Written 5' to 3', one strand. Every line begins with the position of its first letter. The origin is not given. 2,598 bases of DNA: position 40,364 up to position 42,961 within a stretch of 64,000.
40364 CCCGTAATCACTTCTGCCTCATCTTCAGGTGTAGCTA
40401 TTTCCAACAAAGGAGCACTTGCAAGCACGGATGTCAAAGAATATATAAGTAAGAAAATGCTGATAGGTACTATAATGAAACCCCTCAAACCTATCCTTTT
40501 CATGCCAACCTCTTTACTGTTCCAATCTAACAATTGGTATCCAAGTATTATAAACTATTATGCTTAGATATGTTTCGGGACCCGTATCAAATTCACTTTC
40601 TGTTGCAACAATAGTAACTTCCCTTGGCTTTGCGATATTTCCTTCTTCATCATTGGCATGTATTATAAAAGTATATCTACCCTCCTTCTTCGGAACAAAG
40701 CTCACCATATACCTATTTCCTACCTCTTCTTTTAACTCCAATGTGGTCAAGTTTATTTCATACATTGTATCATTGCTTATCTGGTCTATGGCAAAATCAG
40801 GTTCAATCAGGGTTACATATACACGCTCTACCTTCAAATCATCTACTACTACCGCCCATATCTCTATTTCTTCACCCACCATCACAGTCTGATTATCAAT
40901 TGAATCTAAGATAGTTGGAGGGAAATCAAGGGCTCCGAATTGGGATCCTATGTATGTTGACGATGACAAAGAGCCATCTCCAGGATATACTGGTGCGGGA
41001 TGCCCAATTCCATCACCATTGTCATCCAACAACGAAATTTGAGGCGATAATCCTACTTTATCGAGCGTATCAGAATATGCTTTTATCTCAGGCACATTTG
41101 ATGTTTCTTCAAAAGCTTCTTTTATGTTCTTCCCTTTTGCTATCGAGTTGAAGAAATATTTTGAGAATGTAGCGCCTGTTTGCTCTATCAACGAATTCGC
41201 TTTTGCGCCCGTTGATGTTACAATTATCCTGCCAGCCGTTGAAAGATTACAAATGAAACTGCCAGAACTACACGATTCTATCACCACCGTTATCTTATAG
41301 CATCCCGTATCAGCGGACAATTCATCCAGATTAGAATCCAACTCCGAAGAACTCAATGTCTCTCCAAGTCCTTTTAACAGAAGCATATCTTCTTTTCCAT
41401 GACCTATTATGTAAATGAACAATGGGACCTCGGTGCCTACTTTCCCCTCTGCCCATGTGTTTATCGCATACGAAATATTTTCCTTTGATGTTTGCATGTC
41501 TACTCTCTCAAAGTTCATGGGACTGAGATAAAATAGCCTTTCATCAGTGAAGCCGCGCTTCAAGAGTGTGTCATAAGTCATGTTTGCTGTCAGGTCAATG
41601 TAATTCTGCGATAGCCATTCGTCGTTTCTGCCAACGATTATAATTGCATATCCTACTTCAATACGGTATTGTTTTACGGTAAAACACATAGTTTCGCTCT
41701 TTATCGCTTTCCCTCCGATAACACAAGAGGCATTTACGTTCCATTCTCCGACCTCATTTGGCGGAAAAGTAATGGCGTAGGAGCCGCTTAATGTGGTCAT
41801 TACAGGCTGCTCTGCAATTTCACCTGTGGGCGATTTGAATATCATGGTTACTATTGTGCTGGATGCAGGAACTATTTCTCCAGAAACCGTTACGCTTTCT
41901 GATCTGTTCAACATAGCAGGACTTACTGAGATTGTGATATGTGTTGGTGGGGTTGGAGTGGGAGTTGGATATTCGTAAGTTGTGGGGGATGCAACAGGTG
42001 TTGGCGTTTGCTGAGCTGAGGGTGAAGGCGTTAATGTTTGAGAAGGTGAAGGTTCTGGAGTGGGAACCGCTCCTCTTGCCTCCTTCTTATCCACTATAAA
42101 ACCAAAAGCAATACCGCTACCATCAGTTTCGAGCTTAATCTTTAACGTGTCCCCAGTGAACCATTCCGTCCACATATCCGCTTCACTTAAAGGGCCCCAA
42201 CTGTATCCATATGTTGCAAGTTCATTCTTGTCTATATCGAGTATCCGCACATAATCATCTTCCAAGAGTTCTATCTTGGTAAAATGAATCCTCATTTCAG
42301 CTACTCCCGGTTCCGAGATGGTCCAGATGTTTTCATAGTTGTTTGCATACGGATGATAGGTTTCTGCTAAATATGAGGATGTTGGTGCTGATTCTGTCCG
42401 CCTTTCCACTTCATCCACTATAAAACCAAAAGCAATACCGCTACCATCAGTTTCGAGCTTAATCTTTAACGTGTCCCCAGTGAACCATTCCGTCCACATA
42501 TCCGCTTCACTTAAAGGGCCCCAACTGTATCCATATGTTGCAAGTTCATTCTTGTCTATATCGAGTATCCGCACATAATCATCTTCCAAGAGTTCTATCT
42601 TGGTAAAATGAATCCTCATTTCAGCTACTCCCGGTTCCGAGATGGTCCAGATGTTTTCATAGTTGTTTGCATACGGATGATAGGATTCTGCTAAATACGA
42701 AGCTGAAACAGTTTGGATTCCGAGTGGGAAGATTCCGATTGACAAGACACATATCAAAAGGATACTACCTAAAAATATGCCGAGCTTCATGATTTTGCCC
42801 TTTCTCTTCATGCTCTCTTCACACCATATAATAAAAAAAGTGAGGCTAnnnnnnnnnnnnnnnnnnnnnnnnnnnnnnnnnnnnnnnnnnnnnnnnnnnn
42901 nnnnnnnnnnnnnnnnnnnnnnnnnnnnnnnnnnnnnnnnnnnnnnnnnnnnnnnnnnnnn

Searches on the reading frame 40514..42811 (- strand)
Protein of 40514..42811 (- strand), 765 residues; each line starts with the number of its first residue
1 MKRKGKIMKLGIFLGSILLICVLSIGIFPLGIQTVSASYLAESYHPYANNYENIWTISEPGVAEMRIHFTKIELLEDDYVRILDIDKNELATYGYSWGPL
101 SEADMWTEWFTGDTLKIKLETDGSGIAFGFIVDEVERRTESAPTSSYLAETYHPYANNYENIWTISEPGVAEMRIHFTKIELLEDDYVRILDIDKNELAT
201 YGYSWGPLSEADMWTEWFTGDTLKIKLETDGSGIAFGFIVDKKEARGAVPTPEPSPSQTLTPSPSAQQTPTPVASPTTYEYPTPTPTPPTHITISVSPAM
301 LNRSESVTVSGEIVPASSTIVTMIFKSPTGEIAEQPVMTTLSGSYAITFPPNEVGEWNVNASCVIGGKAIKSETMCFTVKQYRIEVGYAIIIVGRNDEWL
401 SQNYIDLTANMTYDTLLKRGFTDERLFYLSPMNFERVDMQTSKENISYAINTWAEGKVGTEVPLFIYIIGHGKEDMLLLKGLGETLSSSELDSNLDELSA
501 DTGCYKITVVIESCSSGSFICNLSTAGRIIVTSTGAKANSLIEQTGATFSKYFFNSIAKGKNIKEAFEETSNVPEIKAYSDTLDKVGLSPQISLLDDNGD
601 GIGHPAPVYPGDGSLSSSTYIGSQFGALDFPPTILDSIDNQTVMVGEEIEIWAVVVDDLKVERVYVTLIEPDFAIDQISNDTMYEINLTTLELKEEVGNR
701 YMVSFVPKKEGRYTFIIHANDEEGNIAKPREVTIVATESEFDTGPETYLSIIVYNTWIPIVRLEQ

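Call 39: search_protein_families(library=ncbifam, proteins=[window:40514-42811:-], max_evalue=0.01)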
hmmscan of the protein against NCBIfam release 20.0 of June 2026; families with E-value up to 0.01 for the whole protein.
window:40514-42811:- (765 aa): 1 family
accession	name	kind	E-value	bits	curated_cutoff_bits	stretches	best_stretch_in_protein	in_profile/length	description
NF047832.1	caspase_w_EACC1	subfamily_domain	0.0023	17.4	140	1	414-560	26-187/211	caspase, EACC1-associated type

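Call 40: search_protein_families(library=pfam, proteins=[window:40514-42811:-], max_evalue=0.01)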
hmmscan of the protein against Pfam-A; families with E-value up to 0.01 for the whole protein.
window:40514-42811:- (765 aa): 4 families
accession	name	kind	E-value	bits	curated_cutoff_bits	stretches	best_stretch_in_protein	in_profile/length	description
PF01650.23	Peptidase_C13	-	2e-08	34.5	22.8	1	463-536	110-182/258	Peptidase C13 family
PF00431.26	CUB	-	1.5e-07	32.1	21.4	0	152-238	17-106/110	CUB domain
PF00630.25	Filamin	-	0.00034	21.8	26.9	0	691-722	54-85/93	Filamin/ABP280 repeat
PF16586.11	DUF5060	-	0.001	19.7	27.2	0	699-719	49-69/70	Domain of unknown function (DUF5060)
